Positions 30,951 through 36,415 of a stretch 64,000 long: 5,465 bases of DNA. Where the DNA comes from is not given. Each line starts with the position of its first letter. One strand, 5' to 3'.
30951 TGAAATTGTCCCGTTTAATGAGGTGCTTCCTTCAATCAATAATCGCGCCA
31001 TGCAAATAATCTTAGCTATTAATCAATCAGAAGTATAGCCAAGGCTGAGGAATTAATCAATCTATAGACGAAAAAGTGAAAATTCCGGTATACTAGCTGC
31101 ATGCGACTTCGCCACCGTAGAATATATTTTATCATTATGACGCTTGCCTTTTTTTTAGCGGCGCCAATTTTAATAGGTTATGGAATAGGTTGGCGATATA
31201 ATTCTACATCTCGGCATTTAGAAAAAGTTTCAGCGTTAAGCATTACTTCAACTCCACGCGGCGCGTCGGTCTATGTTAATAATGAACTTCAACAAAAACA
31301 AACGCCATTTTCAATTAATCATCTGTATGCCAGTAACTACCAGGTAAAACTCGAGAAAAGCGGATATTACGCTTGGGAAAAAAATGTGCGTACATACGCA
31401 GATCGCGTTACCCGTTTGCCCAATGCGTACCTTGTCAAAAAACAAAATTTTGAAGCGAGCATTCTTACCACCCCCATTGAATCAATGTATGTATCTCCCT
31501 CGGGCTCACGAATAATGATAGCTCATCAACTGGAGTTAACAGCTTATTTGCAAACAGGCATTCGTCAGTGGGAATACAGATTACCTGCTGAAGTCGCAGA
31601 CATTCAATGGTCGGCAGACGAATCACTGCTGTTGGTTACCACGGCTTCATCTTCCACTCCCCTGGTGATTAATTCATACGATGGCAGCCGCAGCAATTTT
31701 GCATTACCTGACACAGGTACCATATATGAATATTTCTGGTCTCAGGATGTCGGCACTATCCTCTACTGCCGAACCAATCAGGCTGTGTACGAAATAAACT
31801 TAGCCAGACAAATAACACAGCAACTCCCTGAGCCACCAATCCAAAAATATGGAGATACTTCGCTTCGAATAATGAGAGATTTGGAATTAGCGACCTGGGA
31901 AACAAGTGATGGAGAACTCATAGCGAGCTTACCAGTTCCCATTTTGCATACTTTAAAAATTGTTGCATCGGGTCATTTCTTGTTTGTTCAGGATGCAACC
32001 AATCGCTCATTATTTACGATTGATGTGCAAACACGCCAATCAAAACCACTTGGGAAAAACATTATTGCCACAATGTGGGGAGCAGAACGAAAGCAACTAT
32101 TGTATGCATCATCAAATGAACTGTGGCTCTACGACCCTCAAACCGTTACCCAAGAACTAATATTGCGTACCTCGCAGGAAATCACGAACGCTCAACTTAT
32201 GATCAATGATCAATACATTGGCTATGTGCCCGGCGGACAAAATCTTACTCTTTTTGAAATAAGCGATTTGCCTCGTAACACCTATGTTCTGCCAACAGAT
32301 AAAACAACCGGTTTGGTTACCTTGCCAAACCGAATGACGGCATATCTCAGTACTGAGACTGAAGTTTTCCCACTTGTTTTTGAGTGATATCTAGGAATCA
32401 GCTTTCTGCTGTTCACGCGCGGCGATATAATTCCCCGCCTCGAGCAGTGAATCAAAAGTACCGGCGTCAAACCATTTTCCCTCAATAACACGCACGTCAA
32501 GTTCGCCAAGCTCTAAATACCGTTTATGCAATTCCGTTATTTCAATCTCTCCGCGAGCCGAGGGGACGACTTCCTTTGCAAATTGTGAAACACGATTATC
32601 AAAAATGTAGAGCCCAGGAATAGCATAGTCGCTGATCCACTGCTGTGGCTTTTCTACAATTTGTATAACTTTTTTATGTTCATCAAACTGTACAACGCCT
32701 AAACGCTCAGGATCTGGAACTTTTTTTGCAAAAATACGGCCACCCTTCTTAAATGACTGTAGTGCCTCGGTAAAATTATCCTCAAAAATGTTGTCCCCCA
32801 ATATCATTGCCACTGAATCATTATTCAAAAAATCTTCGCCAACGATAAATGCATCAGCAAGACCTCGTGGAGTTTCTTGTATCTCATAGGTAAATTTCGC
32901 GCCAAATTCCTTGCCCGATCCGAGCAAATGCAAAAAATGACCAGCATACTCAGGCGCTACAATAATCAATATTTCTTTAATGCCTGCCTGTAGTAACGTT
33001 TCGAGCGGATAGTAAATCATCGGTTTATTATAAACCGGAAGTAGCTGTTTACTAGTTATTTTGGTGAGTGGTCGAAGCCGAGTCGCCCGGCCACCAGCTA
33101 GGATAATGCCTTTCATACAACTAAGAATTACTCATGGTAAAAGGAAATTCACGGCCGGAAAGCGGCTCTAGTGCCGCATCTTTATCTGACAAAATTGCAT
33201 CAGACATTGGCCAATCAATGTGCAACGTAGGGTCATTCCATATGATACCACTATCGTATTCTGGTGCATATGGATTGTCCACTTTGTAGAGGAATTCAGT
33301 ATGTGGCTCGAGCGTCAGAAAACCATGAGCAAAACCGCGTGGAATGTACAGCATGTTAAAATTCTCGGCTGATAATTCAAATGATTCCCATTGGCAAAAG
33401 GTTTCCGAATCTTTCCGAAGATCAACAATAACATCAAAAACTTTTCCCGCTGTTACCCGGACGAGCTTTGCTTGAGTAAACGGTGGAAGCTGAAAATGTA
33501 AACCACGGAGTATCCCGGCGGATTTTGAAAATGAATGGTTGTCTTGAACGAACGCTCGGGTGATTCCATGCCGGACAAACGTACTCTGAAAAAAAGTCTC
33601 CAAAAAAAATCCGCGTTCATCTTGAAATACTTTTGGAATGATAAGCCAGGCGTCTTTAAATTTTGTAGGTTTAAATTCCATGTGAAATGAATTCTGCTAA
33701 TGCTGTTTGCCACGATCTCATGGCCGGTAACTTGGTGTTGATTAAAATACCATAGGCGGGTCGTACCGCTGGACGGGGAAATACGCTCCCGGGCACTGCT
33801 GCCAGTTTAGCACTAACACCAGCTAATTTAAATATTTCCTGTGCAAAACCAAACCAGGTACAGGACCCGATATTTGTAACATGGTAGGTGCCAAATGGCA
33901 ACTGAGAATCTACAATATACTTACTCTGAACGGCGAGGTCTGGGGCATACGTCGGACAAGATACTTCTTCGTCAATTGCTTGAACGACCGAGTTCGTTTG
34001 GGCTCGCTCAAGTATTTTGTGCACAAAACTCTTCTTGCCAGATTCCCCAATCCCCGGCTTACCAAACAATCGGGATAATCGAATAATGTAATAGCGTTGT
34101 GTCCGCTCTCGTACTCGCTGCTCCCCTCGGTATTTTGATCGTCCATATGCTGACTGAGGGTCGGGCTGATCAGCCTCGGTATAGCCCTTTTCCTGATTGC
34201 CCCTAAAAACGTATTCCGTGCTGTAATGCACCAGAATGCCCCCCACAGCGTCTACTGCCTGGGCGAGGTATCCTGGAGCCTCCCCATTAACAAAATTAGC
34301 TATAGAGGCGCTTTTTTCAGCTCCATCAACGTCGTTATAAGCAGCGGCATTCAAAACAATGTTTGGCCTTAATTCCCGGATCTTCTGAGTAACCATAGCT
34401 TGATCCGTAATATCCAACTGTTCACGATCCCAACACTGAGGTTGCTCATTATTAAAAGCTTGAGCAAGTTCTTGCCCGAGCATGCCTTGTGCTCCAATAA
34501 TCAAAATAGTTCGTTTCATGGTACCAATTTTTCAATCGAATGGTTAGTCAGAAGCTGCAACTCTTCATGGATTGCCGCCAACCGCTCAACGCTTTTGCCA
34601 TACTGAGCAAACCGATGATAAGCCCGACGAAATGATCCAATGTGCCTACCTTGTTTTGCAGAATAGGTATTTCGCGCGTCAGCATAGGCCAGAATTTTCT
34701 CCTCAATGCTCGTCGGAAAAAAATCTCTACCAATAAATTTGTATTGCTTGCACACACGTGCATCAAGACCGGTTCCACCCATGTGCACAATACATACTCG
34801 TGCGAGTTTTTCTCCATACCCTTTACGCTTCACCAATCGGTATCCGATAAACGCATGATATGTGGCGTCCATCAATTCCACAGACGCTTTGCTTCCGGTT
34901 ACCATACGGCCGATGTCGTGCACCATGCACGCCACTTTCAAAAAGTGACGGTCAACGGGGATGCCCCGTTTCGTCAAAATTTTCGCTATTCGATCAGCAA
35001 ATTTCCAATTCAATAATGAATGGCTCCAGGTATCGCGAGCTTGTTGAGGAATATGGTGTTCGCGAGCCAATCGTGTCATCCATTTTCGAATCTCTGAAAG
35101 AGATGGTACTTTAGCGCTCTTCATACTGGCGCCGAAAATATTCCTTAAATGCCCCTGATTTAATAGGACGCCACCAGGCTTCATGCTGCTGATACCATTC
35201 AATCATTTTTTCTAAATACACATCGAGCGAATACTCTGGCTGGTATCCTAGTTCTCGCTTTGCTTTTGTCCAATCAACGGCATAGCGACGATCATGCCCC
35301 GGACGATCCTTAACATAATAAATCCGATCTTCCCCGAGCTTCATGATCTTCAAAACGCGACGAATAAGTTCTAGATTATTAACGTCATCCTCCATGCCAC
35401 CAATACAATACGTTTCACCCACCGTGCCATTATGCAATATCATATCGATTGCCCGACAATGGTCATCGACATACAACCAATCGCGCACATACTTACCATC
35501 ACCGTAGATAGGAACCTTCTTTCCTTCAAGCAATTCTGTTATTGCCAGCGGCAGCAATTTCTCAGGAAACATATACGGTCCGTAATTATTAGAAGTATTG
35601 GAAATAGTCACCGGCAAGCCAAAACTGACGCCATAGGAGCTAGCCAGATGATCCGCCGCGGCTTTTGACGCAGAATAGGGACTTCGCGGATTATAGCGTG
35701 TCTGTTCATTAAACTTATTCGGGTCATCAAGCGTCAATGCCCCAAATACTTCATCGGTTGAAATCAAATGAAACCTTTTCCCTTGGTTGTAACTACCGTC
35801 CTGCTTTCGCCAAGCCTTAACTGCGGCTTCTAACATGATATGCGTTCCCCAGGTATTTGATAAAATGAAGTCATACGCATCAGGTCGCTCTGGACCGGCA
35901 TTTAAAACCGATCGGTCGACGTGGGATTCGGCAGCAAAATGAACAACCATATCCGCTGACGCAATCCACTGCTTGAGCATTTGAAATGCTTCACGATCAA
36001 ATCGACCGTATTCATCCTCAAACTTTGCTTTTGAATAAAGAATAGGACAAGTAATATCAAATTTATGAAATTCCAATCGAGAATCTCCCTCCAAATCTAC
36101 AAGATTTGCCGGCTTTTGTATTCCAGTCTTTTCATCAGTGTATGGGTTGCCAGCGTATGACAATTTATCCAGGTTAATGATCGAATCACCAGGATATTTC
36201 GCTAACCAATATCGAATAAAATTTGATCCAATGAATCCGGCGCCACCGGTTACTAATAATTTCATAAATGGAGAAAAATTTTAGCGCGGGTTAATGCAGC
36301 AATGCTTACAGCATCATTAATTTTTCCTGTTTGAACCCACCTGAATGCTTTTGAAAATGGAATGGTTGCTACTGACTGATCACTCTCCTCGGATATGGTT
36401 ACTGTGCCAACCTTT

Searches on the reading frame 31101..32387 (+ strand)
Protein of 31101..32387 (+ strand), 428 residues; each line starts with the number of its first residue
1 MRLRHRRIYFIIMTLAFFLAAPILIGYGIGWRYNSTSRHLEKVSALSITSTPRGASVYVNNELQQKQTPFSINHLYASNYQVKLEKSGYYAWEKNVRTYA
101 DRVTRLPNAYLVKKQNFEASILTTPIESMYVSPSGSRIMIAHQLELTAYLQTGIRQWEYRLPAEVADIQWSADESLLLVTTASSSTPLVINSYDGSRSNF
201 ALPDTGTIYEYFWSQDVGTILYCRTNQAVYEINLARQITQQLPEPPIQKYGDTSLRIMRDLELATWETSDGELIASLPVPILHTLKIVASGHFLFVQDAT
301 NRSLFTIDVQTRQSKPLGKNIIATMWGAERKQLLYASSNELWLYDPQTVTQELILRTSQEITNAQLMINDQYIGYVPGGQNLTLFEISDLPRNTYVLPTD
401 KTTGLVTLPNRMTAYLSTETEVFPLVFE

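Call 11: search_protein_families(library=pfam, proteins=[window:31101-32387:+], max_evalue=0.00001)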
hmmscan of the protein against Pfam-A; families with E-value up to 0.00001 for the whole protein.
window:31101-32387:+ (428 aa): 1 family
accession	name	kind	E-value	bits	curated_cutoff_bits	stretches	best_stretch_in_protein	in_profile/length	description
PF08308.17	PEGA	-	9.3e-12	45.1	20.8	1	45-106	3-63/71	PEGA domain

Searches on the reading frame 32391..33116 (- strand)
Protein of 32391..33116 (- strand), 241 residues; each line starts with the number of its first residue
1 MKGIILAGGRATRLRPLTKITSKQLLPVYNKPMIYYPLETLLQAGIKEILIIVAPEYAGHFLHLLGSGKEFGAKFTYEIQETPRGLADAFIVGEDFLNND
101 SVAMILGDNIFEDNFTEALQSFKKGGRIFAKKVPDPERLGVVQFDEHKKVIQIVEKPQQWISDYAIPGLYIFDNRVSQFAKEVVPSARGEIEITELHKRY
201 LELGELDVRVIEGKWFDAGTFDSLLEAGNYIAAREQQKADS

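Call 20: search_protein_families(library=ncbifam, proteins=[window:32391-33116:-], max_evalue=1e-8)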
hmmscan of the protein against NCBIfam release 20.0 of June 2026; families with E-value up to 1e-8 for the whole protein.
window:32391-33116:- (241 aa): 18 families
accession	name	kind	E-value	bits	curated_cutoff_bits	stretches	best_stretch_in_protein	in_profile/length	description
TIGR01207.1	rmlA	equivalog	2.2e-88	296.1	360.65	1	2-237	1-242/286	glucose-1-phosphate thymidylyltransferase RfbA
NF012024.0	PRK15480.1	equivalog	1.1e-75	254.5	588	1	2-237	5-246/292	glucose-1-phosphate thymidylyltransferase RfbA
TIGR01208.1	rmlA_long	equivalog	1.1e-64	218.5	320.25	1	2-233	1-236/353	glucose-1-phosphate thymidylyltransferase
TIGR03992.1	Arch_glmU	subfamily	1.1e-43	149.7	292.1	1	1-235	1-231/393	bifunctional sugar-1-phosphate nucleotidylyltransferase/acetyltransferase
NF041313.1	UDPGP_AglF_Halo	equivalog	7.4e-32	110.7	400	1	1-204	1-206/234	UTP--glucose-1-phosphate uridylyltransferase AglF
NF041173.1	Sug_nt_acttase_Thmprot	equivalog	1.3e-29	103.4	600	1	1-238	1-234/405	bifunctional sugar-1-phosphate nucleotidylyltransferase/acetyltransferase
TIGR01099.1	galU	equivalog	8e-27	94.4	326.8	2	73-227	94-261/261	UTP--glucose-1-phosphate uridylyltransferase GalU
NF052502.1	man1P_GTase_Rv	exception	3.8e-22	78.6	440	1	3-178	3-180/352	mannose-1-phosphate guanylyltransferase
NF045761.1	NAMPUrTaseMurU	equivalog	1e-19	71.3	250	1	1-227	1-223/226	N-acetylmuramate alpha-1-phosphate uridylyltransferase MurU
NF041135.1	IPPtranDIPPsyn_Thcocales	equivalog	1.2e-13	50.9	580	1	1-232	1-218/419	bifunctional L-myo-inositol-1-phosphate cytidylyltransferase/CDP-L-myo-inositol myo-inositolphosphotransferase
NF049965.1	GlMnHpPGnyltfHddC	equivalog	4e-13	49.5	300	1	1-158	1-154/221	D-glycero-D-manno-heptose 1-phosphate guanosyltransferase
NF009928.0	PRK13389.1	equivalog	4e-13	49.2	548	0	2-53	10-61/302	UTP--glucose-1-phosphate uridylyltransferase GalU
NF003670.0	PRK05293.1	equivalog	6.1e-12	45.2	470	1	3-228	7-255/382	glucose-1-phosphate adenylyltransferase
TIGR02091.1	glgC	equivalog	7.2e-12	45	424.9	1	3-228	3-256/364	glucose-1-phosphate adenylyltransferase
NF007516.0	PRK10122.1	equivalog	1.7e-11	43.8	534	0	2-53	5-56/297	UTP--glucose-1-phosphate uridylyltransferase GalF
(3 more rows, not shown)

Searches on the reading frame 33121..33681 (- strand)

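Call 20: search_protein_families(library=ncbifam, proteins=[window:33121-33681:-], max_evalue=1e-8)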
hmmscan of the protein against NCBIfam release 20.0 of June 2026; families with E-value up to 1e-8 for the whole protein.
window:33121-33681:- (186 aa): 1 family
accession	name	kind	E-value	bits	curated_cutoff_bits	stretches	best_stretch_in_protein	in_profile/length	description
TIGR01221.1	rmlC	equivalog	1.9e-66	223.2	155.75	1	4-175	3-173/176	dTDP-4-dehydrorhamnose 3,5-epimerase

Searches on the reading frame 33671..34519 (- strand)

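Call 11: search_protein_families(library=pfam, proteins=[window:33671-34519:-], max_evalue=0.00001)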
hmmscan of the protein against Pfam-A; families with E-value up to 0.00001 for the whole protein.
window:33671-34519:- (282 aa): 3 families
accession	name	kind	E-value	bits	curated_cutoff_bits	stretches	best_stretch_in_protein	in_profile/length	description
PF04321.23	RmlD_sub_bind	-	4.7e-76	256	27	1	4-279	2-283/287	RmlD substrate binding domain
PF01370.27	Epimerase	-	4.4e-17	62.7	20.9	1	5-176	1-196/240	NAD dependent epimerase/dehydratase family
PF16363.11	GDP_Man_Dehyd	-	4.1e-09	36.8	27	1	33-157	57-186/332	GDP-mannose 4,6 dehydratase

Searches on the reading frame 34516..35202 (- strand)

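Call 20: search_protein_families(library=ncbifam, proteins=[window:34516-35202:-], max_evalue=1e-8)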
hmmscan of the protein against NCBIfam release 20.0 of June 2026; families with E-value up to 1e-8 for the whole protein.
window:34516-35202:- (228 aa): 1 family
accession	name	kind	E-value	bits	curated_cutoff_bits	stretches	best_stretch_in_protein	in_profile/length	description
TIGR00295.1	TIGR00295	hypoth_equivalog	3.7e-17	62.6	172.35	1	59-217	15-162/164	TIGR00295 family protein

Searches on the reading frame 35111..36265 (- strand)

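Call 11: search_protein_families(library=pfam, proteins=[window:35111-36265:-], max_evalue=0.00001)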
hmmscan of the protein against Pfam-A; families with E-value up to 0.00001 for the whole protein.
window:35111-36265:- (384 aa): 3 families
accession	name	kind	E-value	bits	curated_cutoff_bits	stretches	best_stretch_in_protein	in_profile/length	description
PF16363.11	GDP_Man_Dehyd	-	1.6e-62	212.4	27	1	96-354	66-332/332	GDP-mannose 4,6 dehydratase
PF01370.27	Epimerase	-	2.7e-47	161.7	20.9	1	4-289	2-240/240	NAD dependent epimerase/dehydratase family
PF07993.18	NAD_binding_4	-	1.6e-06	28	20.1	0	98-225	83-205/258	Male sterility protein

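Call 20: search_protein_families(library=ncbifam, proteins=[window:35111-36265:-], max_evalue=1e-8)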
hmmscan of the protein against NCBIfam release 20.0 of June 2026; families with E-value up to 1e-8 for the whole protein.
window:35111-36265:- (384 aa): 9 families
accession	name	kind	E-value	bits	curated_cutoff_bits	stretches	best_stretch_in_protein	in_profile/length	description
TIGR01181.1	dTDP_gluc_dehyt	equivalog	1.9e-114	382.1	365.1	1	2-368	1-321/321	dTDP-glucose 4,6-dehydratase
NF007490.0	PRK10084.1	subfamily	4.7e-96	321.9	649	1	1-384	1-360/361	dTDP-glucose 4,6-dehydratase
NF007582.0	PRK10217.1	equivalog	3e-87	293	698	1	2-374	3-347/355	dTDP-glucose 4,6-dehydratase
TIGR04180.1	EDH_00030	hypoth_equivalog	8.6e-25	87.4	475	1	95-345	62-296/297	NAD-dependent 4,6-dehydratase LegB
TIGR01179.1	galE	equivalog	4.1e-16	58.7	262.3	1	103-362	70-329/332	UDP-glucose 4-epimerase GalE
TIGR02622.1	CDP_4_6_dhtase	equivalog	8e-13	48.2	278.45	1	81-360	53-332/352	CDP-glucose 4,6-dehydratase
TIGR01472.1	gmd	equivalog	2.9e-11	43.2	415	0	105-282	79-244/342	GDP-mannose 4,6-dehydratase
TIGR02197.1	heptose_epim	equivalog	1.1e-09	38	274.6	0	3-38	1-35/316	ADP-glyceromanno-heptose 6-epimerase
TIGR03466.1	HpnA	hypoth_equivalog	6.2e-09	35.2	367.65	0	95-300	56-238/327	hopanoid-associated sugar epimerase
